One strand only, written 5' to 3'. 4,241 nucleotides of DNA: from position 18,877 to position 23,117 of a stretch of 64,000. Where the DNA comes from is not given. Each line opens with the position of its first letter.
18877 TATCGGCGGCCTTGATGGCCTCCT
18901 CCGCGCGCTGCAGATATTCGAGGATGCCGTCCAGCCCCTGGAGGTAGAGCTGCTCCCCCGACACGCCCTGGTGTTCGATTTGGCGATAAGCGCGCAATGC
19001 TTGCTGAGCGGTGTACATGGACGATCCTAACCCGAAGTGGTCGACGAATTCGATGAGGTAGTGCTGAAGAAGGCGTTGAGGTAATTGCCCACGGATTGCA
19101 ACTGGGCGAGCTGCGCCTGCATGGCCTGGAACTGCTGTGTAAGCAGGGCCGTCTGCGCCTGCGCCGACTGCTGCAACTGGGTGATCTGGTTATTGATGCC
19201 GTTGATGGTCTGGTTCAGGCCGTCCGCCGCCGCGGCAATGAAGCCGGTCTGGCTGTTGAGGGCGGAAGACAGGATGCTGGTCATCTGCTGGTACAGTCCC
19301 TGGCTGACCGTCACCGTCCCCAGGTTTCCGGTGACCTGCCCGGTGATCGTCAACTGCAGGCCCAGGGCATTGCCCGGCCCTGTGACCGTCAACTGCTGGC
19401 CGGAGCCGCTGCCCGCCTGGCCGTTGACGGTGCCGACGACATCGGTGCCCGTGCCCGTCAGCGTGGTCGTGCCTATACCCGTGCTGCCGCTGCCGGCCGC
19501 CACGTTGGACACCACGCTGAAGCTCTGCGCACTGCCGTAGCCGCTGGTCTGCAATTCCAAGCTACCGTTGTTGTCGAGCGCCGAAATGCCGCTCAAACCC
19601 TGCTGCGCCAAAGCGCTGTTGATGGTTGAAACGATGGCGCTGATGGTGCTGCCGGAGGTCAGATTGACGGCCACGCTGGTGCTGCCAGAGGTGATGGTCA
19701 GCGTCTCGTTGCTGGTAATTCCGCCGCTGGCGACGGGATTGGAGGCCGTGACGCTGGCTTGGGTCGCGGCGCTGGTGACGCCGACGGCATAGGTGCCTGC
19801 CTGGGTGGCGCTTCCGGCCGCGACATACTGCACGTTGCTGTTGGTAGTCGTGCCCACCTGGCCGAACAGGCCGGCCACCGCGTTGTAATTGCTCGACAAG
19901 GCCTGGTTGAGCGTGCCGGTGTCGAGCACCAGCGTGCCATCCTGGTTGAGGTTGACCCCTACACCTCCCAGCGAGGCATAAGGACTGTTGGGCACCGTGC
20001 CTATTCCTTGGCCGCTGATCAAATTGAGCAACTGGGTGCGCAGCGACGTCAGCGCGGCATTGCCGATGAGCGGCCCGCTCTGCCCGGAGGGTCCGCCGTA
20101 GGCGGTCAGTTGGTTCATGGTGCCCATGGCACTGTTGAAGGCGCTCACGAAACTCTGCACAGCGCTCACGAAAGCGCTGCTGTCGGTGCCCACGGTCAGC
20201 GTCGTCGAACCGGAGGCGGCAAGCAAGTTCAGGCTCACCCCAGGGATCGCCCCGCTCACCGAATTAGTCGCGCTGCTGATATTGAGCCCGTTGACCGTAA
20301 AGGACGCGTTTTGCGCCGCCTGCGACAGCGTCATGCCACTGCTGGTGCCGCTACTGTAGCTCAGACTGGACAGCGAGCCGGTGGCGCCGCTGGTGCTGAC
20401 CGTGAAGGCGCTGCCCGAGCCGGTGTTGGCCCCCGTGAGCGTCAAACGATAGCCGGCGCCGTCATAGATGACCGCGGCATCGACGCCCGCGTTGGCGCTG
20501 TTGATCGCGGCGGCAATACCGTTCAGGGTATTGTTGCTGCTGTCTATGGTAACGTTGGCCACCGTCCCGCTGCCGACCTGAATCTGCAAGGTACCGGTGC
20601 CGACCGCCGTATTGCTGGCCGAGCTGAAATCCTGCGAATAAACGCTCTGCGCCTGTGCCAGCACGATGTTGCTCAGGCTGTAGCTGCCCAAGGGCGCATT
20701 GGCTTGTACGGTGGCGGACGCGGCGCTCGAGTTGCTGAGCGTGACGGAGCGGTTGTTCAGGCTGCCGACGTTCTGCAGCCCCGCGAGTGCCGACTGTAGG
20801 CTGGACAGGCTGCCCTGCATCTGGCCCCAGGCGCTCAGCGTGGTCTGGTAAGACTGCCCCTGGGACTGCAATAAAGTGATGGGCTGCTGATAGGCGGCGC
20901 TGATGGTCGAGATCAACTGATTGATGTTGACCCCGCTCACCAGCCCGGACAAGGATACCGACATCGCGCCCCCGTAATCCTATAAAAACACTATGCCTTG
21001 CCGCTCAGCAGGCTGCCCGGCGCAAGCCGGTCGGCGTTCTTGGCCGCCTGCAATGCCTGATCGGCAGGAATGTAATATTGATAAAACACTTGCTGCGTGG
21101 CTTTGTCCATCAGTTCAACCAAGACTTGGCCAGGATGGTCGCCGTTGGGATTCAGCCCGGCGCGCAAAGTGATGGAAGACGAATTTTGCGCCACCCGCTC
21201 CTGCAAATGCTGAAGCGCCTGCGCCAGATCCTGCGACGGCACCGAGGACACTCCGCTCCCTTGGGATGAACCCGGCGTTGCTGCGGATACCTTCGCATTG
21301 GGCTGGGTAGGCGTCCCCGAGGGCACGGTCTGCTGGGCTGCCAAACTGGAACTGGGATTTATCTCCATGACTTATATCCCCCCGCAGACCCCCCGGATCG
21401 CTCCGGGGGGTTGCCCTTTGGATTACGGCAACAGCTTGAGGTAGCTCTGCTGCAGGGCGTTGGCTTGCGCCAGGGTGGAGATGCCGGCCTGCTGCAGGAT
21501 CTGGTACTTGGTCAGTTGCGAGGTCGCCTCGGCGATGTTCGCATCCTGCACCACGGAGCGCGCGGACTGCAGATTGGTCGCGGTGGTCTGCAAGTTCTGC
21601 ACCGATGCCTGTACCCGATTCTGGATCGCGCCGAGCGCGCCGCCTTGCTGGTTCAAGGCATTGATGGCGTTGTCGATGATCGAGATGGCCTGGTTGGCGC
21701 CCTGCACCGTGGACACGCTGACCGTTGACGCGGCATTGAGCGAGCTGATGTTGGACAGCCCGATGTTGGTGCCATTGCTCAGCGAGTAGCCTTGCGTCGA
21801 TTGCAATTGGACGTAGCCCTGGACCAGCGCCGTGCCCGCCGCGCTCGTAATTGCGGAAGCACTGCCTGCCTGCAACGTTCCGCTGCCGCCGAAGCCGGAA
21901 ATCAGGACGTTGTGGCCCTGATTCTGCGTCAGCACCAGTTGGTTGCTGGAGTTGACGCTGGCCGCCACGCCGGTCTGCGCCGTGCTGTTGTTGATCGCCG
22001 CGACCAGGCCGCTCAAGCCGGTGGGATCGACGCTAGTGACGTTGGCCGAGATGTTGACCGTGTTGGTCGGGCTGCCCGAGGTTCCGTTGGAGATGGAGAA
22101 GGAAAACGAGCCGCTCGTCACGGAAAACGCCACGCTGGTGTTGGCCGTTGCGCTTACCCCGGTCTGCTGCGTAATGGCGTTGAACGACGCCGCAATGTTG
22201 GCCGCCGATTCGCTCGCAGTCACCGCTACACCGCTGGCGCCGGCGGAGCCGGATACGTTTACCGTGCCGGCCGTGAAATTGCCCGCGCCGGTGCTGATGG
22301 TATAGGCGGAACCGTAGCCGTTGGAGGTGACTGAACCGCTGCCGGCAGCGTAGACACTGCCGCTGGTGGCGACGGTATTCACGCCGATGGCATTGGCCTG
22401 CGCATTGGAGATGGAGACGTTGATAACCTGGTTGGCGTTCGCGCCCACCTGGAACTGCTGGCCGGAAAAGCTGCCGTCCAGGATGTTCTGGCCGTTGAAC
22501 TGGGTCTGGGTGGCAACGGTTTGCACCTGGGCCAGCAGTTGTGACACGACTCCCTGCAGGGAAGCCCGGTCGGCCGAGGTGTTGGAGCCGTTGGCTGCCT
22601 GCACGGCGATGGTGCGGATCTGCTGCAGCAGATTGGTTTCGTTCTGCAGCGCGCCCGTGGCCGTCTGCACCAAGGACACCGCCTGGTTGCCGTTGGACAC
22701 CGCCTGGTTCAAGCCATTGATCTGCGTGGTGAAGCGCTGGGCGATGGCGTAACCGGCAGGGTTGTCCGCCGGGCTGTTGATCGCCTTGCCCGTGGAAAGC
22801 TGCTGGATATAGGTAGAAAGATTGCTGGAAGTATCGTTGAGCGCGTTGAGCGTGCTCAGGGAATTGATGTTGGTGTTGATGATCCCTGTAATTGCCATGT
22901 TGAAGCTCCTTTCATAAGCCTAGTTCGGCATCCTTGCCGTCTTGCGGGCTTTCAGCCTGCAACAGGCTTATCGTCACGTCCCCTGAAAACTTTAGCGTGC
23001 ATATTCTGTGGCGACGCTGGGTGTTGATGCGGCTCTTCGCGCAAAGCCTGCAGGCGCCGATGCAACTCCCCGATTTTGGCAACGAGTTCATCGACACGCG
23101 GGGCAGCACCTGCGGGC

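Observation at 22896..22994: fliC leader carries a GGA-in-loop hairpin plus a GGA Shine-Dalgarno sequence, matching a CsrA-FliW partner-switch design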

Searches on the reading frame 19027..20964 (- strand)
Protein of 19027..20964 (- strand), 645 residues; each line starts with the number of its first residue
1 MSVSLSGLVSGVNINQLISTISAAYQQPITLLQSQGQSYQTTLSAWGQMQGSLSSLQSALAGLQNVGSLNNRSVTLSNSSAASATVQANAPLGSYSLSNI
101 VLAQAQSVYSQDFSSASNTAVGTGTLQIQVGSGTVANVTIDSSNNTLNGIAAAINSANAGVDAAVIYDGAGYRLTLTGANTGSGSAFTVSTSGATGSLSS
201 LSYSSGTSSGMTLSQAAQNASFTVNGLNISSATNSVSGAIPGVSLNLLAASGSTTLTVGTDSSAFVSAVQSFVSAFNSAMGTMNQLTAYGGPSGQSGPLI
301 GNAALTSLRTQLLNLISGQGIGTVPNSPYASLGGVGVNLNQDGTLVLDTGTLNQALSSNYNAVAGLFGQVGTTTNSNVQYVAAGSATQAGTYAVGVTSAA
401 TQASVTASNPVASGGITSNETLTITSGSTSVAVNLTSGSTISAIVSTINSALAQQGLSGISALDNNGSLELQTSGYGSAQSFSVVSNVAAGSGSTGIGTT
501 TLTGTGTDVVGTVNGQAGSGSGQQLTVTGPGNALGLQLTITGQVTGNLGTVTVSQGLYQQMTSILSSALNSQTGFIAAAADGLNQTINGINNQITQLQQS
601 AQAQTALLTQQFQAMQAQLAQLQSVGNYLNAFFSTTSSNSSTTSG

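Call 8: search_protein_families(library=pfam, proteins=[window:19027-20964:-])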
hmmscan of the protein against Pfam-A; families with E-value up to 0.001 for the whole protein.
window:19027-20964:- (645 aa): 3 families
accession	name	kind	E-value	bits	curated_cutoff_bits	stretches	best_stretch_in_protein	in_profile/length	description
PF07195.17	FliD_C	-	3.6e-41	141.6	25.4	2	217-388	1-172/236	Flagellar hook-associated protein 2 C-terminus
PF02465.23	FliD_N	-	6.8e-19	68.7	24.8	1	10-106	1-97/97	Flagellar hook-associated protein 2 N-terminus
PF07196.18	Flagellin_IN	-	0.00032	21.3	22.7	0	131-179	7-54/55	Flagellin hook IN motif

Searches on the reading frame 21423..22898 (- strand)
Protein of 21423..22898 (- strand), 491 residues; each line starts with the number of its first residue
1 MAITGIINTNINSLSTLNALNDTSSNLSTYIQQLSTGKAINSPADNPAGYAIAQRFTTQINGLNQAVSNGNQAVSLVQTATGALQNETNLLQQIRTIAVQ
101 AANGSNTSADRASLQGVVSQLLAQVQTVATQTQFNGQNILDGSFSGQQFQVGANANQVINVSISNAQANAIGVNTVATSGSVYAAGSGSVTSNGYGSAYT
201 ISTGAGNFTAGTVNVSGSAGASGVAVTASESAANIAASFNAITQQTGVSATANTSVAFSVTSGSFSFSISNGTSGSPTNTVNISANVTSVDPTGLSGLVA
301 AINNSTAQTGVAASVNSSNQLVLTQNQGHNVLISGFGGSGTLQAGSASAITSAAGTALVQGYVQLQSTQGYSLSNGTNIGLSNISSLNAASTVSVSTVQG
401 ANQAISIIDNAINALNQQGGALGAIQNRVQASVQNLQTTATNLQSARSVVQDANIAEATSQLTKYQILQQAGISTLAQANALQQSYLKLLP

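Call 8: search_protein_families(library=pfam, proteins=[window:21423-22898:-])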
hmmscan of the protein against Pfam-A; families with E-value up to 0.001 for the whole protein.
window:21423-22898:- (491 aa): 3 families
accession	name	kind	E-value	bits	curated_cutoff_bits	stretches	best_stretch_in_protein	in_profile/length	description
PF00669.25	Flagellin_N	-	4.1e-35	121.3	26.6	1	7-144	1-138/139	Bacterial flagellin N-terminal helical region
PF00700.27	Flagellin_C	-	4.5e-20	72.2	23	1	405-490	1-86/86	Bacterial flagellin C-terminal helical region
PF07196.18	Flagellin_IN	-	1.1e-06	29.1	22.7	1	268-325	3-53/55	Flagellin hook IN motif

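Call 9: find_related_loci(query=window:21423-22898:-, collection=genome_contigs, flank=3000)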
Query window:21423-22898:- (491 aa) in genome_contigs; peptide patterns used: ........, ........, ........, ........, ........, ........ (x = any residue, [..] = any of these).
461 stretches matched a pattern; 232 encode a relative of the query (tblastn E <= 1e-3); the best 80 are kept; 77 distinct loci.
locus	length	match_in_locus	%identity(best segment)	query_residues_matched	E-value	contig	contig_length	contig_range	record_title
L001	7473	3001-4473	96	1-491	0e+0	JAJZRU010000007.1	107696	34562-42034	MAG: Proteobacteria bacterium isolate SKS3.bin107 NODE_240_length_107696_cov_10.309401, whole genome shotgun sequence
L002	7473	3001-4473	90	1-491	0e+0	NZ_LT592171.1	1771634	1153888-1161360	Thiomonas delicata strain DSM 16361, whole genome shotgun sequence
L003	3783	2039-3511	92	1-491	0e+0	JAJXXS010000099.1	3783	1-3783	MAG: Proteobacteria bacterium isolate BP6.bin38 NODE_60037_length_3783_cov_2.620350, whole genome shotgun sequence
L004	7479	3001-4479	88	1-491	0e+0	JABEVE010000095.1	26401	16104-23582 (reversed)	MAG: Burkholderiales bacterium isolate MAG 22 k99_1973446, whole genome shotgun sequence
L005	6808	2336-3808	85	1-491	0e+0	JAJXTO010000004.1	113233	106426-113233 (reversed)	MAG: Proteobacteria bacterium isolate BP4.bin57 NODE_106_length_113233_cov_14.647340, whole genome shotgun sequence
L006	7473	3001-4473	80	1-491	0e+0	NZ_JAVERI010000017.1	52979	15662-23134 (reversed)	MAG: Thiomonas sp. isolate BF1_11 scaffold_1053_c1_biofilm_2017, whole genome shotgun sequence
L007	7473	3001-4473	79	1-491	0e+0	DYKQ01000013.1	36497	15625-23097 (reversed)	MAG TPA_asm: Thiomonas intermedia isolate SulCav_AS07-7_65_52 SulCav_AS07_7_1033_length_36497_cov_20_603342, whole genom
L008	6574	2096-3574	80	1-491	0e+0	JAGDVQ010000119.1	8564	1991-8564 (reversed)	MAG: Thiomonas sp. isolate KUB_Bin09 NODE_1635_length_8564_cov_4.217064, whole genome shotgun sequence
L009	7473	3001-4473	79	1-491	0e+0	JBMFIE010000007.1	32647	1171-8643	MAG: Thiomonas sp. isolate KM4324-15 NODE_7_length_32647_cov_9.253147, whole genome shotgun sequence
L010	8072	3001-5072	79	1-491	0e+0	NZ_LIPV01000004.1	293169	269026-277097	Thiomonas bhubaneswarensis strain DSM 18181 DSM_18181_04, whole genome shotgun sequence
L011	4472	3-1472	79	4-491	0e+0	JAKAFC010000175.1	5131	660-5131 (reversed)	MAG: Proteobacteria bacterium isolate WY1.bin70 NODE_29188_length_5131_cov_2.533773, whole genome shotgun sequence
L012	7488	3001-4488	75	1-491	0e+0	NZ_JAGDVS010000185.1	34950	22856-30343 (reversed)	MAG: Acidithiobacillus sp. isolate KUB_Bin07 NODE_203_length_34950_cov_4.234532, whole genome shotgun sequence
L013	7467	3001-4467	72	1-488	0e+0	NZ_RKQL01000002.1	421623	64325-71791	Tibeticola sediminis strain DSM 101684 Ga0244725_102, whole genome shotgun sequence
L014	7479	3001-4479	75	1-491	0e+0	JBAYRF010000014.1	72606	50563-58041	MAG: Acidithiobacillus sp. isolate SO_2016_LW2_35 scaffold00529_LW138R_2016, whole genome shotgun sequence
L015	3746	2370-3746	76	1-459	0e+0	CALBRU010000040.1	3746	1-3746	MAG TPA_asm: uncultured Thiomonas sp. isolate SRR3330205_bin.134_CONCOCT_v1.1_MAG genome assembly, contig: ERZ724087.172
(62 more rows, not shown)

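Call 69: search_protein_families(library=ncbifam, proteins=[window:21423-22898:-], max_evalue=0.001)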
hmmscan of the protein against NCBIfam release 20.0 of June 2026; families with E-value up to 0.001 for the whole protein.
window:21423-22898:- (491 aa): 26 families (the best 25 are shown)
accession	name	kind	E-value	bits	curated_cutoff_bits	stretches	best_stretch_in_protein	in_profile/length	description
NF009448.0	PRK12806.1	equivalog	4.1e-96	322.6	531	1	5-490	3-473/475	flagellin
NF006467.0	PRK08869.1-2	subfamily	7.9e-81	272.2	443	2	5-289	3-289/400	flagellin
NF009444.0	PRK12802.1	equivalog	9.2e-67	225.5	332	2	7-190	5-192/282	flagellin domain-containing protein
NF005294.0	PRK06819.1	subfamily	2.2e-65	221.6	387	2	5-293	3-282/376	FliC/FljB family flagellin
NF006470.0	PRK08869.1-5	equivalog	3e-65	221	423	2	7-322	4-310/388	flagellin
NF006466.0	PRK08869.1-1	subfamily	2.3e-55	188.7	426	2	1-295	1-284/377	flagellin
NF006468.0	PRK08869.1-3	subfamily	2.9e-54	184.6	436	2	7-171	5-169/378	polar flagellin E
NF010115.0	PRK13588.1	subfamily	8.1e-54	183.4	503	2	7-369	5-354/514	flagellin B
NF005953.0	PRK08026.1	subfamily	1.7e-53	183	619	2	6-358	4-356/548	FliC/FljB family flagellin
NF006264.0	PRK08411.1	subfamily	9e-52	176.6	729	2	7-342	5-318/572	flagellin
NF006469.0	PRK08869.1-4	equivalog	2.6e-50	171.9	627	2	1-265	1-256/377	flagellin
NF009234.0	PRK12584.1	equivalog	2.8e-48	165.3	752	2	7-359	5-331/510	flagellin A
NF010116.0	PRK13589.1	subfamily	4e-48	164.5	983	2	7-341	5-317/576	flagellin A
NF009449.0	PRK12807.1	subfamily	2.4e-46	158.6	347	2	7-191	3-200/287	flagellin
NF009446.0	PRK12804.1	subfamily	2.5e-44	152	352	2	7-177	3-183/301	flagellin Hag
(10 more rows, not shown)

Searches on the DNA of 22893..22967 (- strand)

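Call 77: build_rna_model(alignment_id=A1, structure=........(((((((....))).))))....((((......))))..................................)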
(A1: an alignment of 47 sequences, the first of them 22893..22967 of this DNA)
Model R1 built from alignment A1 (47 sequences, 79 columns); structure: as given.
model positions 75; base pairs 11; branch points 1; effective number of sequences 11.06; information 0.753 bits per position. Calibrated on 0.2 Mb of random sequence (short: E-values are rough).
structure used (alignment columns):
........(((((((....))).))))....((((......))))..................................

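Call 78: search_with_rna_model(model_id=R1, sources=[window, L001, L002, L003, L004, L005, L006, L007, L008, L009, L010, L011, L012, L013, L014, L015, L016, L017, L018, L019, L020, L021, L022, L023, L024, L025, L026, L027, L028, L029, L030, L031, L032, L033, L034, L035, L036, L037, L038, L039, L040, L041, L042, L043, L044, L045, L046, L047, L048, L049, L050, L051, L052, L053, L054, L055, L056, L057, L058, L059, L060, L061, L062, L063, L064, L065, L066, L067, L068, L069, L070, L071, L072, L073, L074, L075, L076, L077, L078, L079, L081, L082], max_evalue=1, make_alignment=true)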
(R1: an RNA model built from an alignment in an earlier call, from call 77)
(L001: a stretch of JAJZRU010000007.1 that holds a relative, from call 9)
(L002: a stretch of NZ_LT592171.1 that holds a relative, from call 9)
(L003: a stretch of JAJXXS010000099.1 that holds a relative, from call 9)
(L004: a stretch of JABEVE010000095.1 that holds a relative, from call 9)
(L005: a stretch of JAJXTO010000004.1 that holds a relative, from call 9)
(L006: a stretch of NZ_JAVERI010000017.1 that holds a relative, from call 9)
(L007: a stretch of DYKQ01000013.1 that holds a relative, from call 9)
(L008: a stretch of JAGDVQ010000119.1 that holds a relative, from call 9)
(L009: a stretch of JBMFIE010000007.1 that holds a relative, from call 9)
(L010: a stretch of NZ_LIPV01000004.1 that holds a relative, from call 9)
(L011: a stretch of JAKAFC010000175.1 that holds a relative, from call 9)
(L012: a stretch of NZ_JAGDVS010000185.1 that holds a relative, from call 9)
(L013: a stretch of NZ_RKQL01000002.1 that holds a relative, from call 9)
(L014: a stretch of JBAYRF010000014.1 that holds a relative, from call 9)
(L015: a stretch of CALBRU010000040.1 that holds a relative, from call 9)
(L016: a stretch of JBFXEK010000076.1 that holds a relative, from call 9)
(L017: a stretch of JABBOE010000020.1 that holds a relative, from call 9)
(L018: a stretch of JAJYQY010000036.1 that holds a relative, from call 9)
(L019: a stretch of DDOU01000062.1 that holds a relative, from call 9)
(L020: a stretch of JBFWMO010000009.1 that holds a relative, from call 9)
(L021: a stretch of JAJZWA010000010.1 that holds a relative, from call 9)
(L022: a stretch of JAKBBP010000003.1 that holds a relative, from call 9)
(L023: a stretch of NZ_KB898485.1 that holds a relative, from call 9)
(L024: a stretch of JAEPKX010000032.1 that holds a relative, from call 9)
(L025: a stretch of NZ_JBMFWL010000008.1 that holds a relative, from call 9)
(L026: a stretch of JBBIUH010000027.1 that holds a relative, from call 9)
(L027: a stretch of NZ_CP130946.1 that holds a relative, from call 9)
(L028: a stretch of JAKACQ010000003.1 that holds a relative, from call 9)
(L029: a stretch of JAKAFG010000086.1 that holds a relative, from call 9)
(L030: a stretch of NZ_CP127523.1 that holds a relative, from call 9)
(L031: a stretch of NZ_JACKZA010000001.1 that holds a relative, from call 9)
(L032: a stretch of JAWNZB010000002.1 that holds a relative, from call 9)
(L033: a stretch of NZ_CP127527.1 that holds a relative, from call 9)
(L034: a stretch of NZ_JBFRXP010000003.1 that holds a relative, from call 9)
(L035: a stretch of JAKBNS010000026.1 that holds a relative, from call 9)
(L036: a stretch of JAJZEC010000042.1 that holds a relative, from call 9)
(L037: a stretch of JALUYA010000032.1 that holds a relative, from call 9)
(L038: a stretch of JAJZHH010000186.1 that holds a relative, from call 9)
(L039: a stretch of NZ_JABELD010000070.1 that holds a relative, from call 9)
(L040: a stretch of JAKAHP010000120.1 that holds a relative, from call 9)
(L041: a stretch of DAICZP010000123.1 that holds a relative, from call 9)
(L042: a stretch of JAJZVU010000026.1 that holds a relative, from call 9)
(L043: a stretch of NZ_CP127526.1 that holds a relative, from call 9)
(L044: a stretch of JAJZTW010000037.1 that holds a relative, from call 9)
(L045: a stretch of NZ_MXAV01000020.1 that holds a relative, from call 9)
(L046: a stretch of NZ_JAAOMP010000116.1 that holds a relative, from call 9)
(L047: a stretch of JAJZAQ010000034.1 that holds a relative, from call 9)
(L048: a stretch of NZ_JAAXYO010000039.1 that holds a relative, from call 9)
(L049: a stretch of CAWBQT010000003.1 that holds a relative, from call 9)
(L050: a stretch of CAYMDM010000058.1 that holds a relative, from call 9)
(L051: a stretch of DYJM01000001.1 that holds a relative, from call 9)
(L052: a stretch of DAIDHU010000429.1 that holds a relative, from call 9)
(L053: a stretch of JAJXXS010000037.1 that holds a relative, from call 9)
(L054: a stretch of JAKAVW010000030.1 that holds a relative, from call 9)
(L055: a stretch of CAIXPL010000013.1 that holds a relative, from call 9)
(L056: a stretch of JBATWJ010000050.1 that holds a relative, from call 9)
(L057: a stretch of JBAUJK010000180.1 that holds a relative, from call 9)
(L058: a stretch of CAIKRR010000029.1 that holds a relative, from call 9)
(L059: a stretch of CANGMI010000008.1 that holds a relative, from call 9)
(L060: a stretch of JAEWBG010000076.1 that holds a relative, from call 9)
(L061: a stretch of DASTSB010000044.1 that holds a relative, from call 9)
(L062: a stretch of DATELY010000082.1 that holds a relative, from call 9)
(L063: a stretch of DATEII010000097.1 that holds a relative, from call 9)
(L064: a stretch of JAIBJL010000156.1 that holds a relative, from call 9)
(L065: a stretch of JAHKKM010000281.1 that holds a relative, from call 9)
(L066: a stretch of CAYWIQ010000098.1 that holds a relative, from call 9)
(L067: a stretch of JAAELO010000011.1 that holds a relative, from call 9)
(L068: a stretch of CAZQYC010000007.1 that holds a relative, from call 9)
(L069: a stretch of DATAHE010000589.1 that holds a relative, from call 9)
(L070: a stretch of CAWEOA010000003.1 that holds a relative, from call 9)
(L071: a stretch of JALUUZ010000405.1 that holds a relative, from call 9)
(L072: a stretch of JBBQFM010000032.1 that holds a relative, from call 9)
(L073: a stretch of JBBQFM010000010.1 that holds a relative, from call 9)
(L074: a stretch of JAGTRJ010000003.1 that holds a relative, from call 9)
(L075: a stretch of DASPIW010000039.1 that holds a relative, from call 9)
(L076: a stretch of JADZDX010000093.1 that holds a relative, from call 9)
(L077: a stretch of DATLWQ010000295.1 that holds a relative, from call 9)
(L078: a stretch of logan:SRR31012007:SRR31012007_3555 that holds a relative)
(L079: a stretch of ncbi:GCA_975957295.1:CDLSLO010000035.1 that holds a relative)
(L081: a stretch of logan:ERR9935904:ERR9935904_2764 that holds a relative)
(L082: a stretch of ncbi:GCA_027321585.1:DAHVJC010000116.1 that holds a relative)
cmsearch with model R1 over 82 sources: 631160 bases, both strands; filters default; matches with E-value up to 1: 55.
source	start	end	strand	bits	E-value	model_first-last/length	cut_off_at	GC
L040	2094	2168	+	83.1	7.3e-21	1-75/75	no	0.61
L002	2932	3006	+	81.1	2.6e-20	1-75/75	no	0.64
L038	759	833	+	81.1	2.6e-20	1-75/75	no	0.6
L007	2932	3006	+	79.1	9.4e-20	1-75/75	no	0.57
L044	2932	3006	+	78.1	1.9e-19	1-75/75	no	0.64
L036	2932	3006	+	77.3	3.1e-19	1-75/75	no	0.67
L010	3531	3605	+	77.2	3.4e-19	1-75/75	no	0.59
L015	2301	2375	+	77.2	3.4e-19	1-75/75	no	0.59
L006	2932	3006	+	76.7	4.6e-19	1-75/75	no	0.57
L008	2027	2101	+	76.5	5.3e-19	1-75/75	no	0.57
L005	3945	4018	+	76.2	6.5e-19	1-75/75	no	0.55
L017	2551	2625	+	74.6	1.8e-18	1-75/75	no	0.6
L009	2932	3006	+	74.3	2.1e-18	1-75/75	no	0.59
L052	2790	2864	+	72.3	8.3e-18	1-75/75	no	0.68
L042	2933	3006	+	72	9.5e-18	1-75/75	no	0.66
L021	2932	3006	+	71.8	1.1e-17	1-75/75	no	0.67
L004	2932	3006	+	70.6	2.4e-17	1-75/75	no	0.64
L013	2933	3006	+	70.1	3.5e-17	1-75/75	no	0.61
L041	1227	1301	+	69.8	4.1e-17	1-75/75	no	0.61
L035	2764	2837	+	68.8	8e-17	1-75/75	no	0.69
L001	2933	3006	+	68.5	9.4e-17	1-75/75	no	0.55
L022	2932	3006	+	68.2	1.2e-16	1-75/75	no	0.65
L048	2932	3006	+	67.2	2.2e-16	1-75/75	no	0.41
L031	2933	3006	+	66.3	4.2e-16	1-75/75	no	0.46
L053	2933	3006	+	66.2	4.2e-16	1-75/75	no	0.57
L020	781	855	+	66.2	4.3e-16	1-75/75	no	0.44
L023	2933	3006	+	66.2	4.4e-16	1-75/75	no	0.68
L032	2933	3006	+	66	5e-16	1-75/75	no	0.5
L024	2933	3006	+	65.9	5.2e-16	1-75/75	no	0.51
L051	2933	3006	+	65.8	5.5e-16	1-75/75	no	0.46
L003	1971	2044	+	65.6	6.4e-16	1-75/75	no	0.57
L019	2933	3006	+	65.1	9.1e-16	1-75/75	no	0.51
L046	2933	3006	+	63.5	2.5e-15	1-75/75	no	0.45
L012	2932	3006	+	63.3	2.9e-15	1-75/75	no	0.53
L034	2932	3006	+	63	3.5e-15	1-75/75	no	0.52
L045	2934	3006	+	62.9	3.8e-15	1-75/75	no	0.49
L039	2933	3006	+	62.8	4e-15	1-75/75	no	0.41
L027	2931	3006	+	61.9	7e-15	1-75/75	no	0.51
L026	2932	3006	+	61.3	1e-14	1-75/75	no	0.51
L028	2933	3006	+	60.5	1.8e-14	1-75/75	no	0.53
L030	2933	3006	+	60.5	1.8e-14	1-75/75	no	0.53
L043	3300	3372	+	58.2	8e-14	1-75/75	no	0.42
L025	2648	2722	+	56.8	2e-13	1-75/75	no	0.57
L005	2269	2341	+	56.8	2e-13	1-75/75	no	0.64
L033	2932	3006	+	55.9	3.6e-13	1-75/75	no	0.59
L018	2932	3006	+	54.4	9.4e-13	1-75/75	no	0.6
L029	1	51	+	53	2.5e-12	24-75/75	5'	0.53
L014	2932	3006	+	50.3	1.4e-11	1-75/75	no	0.49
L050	817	890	+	50.3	1.4e-11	1-75/75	no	0.64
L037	2932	3006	+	44.7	5.4e-10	1-75/75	no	0.59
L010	2933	3006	+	21.5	0.002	1-75/75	no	0.64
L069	2951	2997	+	15.6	0.094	1-75/75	no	0.57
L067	614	685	+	14.4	0.21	1-75/75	no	0.43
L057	1765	1804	+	12.3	0.79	1-75/75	no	0.5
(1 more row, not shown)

Alignment A5: 55 matches aligned to the model, 92 columns, each read 5' to 3' on its own strand. Consensus structure (alignment columns), stored with it:
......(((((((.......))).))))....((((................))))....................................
